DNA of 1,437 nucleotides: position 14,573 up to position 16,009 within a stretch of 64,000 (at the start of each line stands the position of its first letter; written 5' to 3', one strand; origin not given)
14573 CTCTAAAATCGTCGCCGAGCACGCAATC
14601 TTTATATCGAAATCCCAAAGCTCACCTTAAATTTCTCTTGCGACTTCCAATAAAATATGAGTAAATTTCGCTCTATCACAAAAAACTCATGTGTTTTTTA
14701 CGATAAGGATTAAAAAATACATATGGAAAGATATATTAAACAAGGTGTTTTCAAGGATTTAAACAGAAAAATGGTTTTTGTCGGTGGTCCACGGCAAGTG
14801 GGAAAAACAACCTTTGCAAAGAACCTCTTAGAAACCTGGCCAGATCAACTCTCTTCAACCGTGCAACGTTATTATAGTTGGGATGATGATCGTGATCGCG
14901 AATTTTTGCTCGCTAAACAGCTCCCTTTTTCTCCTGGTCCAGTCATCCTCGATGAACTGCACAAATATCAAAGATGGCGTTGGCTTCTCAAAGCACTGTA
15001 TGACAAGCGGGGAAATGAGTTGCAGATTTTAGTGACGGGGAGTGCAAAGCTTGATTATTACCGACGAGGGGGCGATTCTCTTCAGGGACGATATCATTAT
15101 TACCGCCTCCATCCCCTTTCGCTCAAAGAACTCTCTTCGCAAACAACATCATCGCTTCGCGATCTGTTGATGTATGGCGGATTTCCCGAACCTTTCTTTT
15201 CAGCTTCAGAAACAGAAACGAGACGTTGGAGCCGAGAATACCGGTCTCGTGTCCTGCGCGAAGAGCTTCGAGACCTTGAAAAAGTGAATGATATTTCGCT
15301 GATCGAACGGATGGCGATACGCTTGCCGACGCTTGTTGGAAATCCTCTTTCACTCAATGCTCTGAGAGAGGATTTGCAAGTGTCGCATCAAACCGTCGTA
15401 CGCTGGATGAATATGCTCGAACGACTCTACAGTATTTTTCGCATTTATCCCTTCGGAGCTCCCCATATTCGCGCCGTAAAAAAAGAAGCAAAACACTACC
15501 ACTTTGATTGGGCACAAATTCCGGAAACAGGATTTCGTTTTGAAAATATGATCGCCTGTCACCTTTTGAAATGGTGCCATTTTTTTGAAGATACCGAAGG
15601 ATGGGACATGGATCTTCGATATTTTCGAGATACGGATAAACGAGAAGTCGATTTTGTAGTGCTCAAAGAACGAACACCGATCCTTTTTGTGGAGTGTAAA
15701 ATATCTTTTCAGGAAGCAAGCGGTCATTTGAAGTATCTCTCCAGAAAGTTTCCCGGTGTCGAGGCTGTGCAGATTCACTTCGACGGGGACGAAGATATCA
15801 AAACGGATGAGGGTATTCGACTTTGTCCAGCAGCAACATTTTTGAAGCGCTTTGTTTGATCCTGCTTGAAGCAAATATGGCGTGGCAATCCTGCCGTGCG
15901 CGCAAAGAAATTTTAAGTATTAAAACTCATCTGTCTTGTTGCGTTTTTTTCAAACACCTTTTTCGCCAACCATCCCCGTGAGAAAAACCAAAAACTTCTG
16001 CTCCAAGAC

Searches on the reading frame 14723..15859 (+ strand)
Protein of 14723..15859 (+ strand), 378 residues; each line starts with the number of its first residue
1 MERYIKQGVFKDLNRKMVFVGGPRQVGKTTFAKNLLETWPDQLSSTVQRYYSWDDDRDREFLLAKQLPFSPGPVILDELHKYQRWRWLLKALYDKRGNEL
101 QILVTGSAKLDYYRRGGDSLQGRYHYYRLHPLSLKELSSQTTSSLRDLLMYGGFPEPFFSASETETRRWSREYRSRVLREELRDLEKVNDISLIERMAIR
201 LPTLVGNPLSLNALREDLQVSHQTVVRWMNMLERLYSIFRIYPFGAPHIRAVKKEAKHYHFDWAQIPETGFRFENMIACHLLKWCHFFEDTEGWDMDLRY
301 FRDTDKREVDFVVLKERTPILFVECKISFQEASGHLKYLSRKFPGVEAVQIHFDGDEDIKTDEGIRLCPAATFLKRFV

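Call 10: search_protein_families(library=pfam, proteins=[window:14723-15859:+], max_evalue=0.001)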
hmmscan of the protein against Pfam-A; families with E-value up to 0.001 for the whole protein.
window:14723-15859:+ (378 aa): 2 families
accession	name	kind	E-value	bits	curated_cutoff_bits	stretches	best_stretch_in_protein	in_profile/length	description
PF13173.12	AAA_14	-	1.4e-23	83.8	27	1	14-137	1-128/129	AAA domain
PF13635.12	DUF4143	-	4.2e-20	72.5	28.1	1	180-327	2-159/160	Domain of unknown function (DUF4143)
